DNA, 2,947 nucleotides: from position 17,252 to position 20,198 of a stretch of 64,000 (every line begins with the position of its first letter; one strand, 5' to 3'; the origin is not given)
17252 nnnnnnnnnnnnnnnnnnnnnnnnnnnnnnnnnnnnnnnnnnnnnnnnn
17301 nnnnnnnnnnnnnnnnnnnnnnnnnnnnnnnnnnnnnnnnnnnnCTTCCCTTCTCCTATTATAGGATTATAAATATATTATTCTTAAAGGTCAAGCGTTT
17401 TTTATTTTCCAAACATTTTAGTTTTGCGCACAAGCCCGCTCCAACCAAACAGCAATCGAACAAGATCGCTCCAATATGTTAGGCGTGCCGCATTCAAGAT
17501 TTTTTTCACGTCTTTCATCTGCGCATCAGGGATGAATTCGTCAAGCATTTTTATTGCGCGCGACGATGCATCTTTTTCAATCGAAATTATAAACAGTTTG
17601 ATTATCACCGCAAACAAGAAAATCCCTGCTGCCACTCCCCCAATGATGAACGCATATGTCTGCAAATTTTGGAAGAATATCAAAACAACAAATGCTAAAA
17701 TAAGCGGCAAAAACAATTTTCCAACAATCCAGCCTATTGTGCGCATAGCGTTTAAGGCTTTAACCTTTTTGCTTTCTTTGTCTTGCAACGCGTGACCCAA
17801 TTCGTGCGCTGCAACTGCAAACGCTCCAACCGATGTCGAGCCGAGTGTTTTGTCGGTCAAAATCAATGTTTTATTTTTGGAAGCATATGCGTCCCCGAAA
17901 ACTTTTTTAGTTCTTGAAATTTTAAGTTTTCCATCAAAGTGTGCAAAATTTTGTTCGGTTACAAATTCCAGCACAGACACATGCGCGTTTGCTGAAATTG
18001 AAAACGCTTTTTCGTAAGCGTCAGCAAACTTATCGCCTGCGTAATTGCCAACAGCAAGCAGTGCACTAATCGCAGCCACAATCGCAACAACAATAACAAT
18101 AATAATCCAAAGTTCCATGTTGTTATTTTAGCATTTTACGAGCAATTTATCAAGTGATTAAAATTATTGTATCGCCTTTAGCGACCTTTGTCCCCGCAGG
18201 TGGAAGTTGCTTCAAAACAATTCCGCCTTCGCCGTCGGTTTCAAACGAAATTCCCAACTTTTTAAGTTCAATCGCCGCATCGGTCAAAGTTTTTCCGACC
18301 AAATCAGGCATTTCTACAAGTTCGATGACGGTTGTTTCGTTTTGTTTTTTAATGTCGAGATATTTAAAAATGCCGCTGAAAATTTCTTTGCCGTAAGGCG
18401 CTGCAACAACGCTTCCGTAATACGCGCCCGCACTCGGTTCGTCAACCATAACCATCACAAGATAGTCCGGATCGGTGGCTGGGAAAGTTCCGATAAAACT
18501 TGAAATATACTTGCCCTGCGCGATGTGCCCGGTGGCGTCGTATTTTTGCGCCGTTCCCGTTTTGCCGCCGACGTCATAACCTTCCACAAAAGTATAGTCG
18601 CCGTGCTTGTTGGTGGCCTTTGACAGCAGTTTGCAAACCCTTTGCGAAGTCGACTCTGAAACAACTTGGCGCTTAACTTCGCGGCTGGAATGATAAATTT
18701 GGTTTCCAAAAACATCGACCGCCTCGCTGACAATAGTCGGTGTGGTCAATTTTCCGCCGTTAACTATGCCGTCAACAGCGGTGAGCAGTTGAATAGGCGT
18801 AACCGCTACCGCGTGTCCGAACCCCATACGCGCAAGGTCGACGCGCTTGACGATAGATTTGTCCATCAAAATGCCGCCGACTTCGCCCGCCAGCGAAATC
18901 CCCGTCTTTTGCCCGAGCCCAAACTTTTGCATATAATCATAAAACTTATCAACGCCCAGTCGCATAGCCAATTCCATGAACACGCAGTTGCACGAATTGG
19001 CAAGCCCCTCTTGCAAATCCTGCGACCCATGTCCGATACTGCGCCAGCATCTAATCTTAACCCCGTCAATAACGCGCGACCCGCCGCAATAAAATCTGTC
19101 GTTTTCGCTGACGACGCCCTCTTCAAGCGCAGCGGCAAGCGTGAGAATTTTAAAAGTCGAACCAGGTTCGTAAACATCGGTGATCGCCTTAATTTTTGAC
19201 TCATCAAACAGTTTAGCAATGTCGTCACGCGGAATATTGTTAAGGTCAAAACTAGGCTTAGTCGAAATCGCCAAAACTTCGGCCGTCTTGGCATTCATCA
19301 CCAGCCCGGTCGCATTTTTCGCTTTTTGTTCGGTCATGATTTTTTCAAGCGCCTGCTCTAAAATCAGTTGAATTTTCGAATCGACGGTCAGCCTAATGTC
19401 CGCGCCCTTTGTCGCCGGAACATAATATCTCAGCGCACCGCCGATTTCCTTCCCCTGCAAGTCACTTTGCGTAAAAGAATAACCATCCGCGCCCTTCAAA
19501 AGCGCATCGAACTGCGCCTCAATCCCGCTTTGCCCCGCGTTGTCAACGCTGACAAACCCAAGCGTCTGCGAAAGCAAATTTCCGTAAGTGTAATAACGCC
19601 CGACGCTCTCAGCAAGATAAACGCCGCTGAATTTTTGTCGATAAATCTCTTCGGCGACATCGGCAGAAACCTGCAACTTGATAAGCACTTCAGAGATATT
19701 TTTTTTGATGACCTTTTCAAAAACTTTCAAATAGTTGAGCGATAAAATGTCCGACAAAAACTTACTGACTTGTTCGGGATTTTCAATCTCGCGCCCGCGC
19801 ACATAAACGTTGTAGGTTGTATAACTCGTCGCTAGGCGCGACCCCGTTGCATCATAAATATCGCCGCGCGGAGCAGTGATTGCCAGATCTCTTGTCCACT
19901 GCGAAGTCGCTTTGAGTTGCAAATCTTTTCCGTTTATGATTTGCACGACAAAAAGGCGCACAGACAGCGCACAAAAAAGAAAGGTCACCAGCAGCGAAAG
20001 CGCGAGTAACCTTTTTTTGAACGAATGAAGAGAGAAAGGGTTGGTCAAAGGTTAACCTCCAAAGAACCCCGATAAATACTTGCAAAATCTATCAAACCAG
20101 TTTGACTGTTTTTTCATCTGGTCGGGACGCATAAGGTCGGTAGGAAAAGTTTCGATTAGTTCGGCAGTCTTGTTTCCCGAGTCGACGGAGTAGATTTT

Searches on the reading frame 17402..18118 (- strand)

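Call 42: search_protein_families(library=pfam, proteins=[window:17402-18118:-], max_evalue=0.001)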
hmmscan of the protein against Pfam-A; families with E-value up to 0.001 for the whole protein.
window:17402-18118:- (238 aa): 1 family
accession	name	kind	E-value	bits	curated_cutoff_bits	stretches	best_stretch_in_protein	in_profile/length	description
PF04298.18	Zn_peptidase_2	-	2.9e-27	96.1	27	1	64-220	52-204/218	Putative neutral zinc metallopeptidase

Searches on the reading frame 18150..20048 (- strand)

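Call 42: search_protein_families(library=pfam, proteins=[window:18150-20048:-], max_evalue=0.001)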
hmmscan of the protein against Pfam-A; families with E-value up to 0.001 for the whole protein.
window:18150-20048:- (632 aa): 4 families
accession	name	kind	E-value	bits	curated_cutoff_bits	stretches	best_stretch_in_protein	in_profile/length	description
PF00905.27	Transpeptidase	-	7.6e-76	255.6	22.1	1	248-557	3-298/299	Penicillin binding protein transpeptidase domain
PF03717.20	PBP_dimer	-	2.5e-20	74.1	24.4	1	57-202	2-176/180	Penicillin-binding Protein dimerisation domain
PF03793.24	PASTA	-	1.1e-14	54.6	23.2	1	578-631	1-61/64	PASTA domain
PF21922.1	PBP_dimer_2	-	0.00017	22.2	27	0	151-195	25-68/83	Penicillin binding protein A dimerisation domain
